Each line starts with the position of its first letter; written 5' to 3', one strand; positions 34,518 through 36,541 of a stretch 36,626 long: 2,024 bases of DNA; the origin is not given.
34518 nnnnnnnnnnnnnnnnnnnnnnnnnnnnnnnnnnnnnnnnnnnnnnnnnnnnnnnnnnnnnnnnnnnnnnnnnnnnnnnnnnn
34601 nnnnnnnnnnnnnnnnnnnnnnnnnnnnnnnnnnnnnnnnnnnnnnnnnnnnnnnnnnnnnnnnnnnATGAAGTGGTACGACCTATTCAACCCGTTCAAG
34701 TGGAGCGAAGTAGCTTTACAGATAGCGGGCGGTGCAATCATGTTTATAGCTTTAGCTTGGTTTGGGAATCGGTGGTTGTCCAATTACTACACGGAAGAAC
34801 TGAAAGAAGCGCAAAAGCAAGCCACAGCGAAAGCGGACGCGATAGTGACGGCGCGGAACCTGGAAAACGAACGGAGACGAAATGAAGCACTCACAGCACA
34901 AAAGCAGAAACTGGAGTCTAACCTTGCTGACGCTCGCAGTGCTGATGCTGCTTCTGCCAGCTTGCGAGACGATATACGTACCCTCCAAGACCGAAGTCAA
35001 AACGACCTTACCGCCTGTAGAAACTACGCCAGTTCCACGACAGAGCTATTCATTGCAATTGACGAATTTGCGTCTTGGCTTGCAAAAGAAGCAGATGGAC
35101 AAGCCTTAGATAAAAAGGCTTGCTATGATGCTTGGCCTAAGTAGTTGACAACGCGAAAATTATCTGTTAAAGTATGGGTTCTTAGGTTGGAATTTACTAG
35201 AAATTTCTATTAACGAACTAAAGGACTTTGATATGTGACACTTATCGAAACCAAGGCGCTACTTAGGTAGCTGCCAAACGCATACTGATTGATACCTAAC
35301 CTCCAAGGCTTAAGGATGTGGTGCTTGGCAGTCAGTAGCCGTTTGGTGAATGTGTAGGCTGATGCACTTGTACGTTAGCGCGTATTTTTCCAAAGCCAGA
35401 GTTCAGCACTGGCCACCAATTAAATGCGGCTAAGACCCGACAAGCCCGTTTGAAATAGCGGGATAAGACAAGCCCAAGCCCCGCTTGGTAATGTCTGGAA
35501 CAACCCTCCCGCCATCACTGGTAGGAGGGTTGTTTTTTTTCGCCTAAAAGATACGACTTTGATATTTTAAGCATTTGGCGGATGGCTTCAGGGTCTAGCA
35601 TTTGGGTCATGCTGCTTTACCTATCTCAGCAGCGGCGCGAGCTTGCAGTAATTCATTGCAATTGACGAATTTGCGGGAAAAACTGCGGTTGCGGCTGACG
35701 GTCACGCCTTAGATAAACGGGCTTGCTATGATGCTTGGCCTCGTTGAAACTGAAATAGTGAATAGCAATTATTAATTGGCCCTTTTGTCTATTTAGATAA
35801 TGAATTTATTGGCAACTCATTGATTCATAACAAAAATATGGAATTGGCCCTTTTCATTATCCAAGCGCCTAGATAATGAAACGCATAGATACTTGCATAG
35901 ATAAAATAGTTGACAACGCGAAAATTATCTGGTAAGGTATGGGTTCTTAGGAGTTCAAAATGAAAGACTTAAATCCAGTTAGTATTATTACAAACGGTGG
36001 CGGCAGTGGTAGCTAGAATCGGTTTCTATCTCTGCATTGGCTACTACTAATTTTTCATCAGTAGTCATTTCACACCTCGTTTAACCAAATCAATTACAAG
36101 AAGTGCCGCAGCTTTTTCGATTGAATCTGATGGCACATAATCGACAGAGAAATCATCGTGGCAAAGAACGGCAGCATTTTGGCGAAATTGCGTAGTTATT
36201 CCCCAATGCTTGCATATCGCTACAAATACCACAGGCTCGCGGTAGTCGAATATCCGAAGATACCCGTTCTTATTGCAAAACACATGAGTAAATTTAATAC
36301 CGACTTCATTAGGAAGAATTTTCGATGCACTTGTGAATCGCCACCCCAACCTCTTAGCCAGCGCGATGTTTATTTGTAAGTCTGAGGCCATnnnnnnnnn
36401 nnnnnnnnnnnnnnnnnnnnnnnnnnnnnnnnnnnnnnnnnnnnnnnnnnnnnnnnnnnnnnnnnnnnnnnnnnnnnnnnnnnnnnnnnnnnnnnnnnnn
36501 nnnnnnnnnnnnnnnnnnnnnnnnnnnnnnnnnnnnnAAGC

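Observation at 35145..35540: Self-contained promoter, ~360-nt ORF-less structured RNA and terminator cassette in the accessory slot after the lysis genes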

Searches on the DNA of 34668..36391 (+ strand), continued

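Call 131: search_dna_similar(query=L056:2490-2650:+, collection=ecoli_genomes, mode=near, max_rows=8)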
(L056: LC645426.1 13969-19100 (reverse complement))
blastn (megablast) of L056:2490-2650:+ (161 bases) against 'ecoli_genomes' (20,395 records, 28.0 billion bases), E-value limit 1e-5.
Records with a match: 144; places in all: 152; records where one place covers at least 80% of the query: 143.
Genomes with a match: 143 of 5426; with a place that covers at least 80% of the query: 142. Places per genome that has any: lowest 1, median 1, highest 4. On chromosomes: 149 places; on plasmids: 3.
Best place of each record, by identity: >=99% 16; 95-99% 127; 80-90% 1.
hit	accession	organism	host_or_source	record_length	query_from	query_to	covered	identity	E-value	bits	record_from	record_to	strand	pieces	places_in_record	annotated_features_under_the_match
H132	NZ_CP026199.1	Escherichia coli strain ECONIH6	Homo sapiens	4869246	1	161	100%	100.0%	5e-78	298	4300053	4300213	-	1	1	none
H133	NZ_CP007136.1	Escherichia coli O145:H28 str. RM12581 strain RM12581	lettuce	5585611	1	161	100%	100.0%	5e-78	298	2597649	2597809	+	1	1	none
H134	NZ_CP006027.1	Escherichia coli O145:H28 str. RM13514 strain RM13514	Homo sapiens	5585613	1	161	100%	100.0%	5e-78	298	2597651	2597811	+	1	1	none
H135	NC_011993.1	Escherichia coli LF82 strain LF82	-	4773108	1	161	100%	100.0%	5e-78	298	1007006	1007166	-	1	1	none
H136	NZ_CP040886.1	Escherichia coli strain K71-77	Homo sapiens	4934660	1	161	100%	100.0%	5e-78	298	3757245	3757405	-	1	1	none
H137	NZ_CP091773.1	Escherichia coli strain SWYH.B349aT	Equus ferus caballus (Thoroughbred)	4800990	1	161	100%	100.0%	5e-78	298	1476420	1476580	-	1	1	none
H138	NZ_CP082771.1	Escherichia coli LF82 strain LF82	Homo sapiens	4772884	1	161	100%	100.0%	5e-78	298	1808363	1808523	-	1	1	none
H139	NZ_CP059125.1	Escherichia coli strain EC45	Homo sapiens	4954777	1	161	100%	100.0%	5e-78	298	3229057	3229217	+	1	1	none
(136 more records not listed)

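Call 132: get_annotated_region(hit=H135, flank=2200)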
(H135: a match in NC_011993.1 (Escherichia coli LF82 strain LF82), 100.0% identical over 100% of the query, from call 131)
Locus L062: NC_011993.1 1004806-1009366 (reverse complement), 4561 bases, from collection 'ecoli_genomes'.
description: Escherichia coli LF82, complete sequence
organism: Escherichia coli LF82 strain LF82 (NCBI taxid 591946)
replicon: chromosome; assembly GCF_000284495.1
host: -; source: -; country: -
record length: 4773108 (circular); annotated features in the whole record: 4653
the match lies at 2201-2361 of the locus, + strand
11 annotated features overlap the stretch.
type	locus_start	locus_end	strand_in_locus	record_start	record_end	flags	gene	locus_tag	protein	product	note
CDS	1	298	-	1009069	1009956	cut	-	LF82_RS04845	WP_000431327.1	replication protein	-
CDS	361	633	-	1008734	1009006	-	-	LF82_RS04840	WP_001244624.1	hypothetical protein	-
CDS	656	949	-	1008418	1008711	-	-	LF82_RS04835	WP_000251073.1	lambda phage CII family protein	-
CDS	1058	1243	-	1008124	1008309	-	-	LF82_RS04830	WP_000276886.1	Cro/CI family transcriptional regulator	-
CDS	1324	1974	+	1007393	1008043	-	-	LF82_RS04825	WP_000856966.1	LexA family protein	-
CDS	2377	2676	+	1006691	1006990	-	-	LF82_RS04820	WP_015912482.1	hypothetical protein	-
CDS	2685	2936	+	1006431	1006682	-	-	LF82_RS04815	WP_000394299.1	hypothetical protein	-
CDS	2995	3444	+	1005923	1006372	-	-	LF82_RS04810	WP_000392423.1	hypothetical protein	-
CDS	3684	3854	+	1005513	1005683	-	-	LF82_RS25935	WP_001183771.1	hypothetical protein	-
CDS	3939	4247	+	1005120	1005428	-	-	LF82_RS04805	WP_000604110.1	hypothetical protein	-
CDS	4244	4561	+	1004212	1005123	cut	-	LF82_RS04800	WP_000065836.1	recombinase RecT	-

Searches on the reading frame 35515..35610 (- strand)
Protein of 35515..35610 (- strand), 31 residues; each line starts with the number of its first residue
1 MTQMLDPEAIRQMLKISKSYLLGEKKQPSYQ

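Call 27: find_encoding_contigs(protein=window:35515-35610:-, flank=3000, max_places=10)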
Protein window:35515-35610:- (31 aa): no gene with exactly this product is on record in the collection.

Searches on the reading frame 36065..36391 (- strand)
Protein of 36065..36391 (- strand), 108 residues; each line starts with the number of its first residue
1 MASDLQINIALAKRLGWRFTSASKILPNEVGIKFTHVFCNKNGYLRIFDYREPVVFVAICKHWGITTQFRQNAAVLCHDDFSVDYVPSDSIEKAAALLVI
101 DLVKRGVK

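Call 14: search_protein_families(library=phrogs, proteins=[window:36065-36391:-])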
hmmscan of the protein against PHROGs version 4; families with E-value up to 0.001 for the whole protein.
window:36065-36391:- (108 aa): 0 families

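Call 18: find_encoding_contigs(protein=window:36065-36391:-, flank=6000, max_places=10)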
Protein window:36065-36391:- (108 aa): 24 contigs read that carry it; 10 places shown.
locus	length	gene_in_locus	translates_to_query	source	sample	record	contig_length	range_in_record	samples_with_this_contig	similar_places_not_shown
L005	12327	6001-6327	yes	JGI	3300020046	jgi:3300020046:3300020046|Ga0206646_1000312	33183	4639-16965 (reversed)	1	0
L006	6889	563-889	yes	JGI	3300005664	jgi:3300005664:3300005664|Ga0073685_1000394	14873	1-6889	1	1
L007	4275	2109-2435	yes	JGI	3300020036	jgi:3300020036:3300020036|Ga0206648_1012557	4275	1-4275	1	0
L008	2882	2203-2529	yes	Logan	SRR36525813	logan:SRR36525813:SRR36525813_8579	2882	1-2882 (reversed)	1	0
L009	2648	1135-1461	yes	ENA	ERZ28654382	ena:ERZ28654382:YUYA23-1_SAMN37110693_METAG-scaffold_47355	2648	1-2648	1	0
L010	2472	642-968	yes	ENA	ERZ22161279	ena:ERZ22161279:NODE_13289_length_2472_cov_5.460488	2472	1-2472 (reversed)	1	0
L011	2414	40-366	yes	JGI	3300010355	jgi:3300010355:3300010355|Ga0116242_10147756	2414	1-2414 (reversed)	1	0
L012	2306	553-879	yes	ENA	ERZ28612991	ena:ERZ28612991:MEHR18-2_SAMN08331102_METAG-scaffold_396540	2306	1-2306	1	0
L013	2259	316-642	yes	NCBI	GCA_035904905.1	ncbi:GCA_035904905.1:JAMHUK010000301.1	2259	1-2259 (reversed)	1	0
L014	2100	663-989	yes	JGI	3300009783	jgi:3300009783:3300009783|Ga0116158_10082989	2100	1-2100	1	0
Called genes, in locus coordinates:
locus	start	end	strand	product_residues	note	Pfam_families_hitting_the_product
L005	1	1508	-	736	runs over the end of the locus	PF00176:SNF2-rel_dom (faint), PF00271:Helicase_C (weak), PF01555:N6_N4_Mtase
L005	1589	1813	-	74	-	-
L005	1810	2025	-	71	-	-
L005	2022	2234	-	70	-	-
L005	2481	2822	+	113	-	-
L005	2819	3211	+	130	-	-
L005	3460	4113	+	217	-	PF06378:SSAP_Sak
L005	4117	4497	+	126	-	PF13392:HNH_3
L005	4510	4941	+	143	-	PF00436:SSB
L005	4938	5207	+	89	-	-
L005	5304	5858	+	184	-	-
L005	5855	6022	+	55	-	-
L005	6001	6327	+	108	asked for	-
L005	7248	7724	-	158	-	-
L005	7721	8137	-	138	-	-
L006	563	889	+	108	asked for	-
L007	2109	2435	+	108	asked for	-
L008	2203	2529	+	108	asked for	-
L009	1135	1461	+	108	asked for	-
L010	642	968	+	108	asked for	-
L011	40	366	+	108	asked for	-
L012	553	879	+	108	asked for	-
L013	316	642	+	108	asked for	-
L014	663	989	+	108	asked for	-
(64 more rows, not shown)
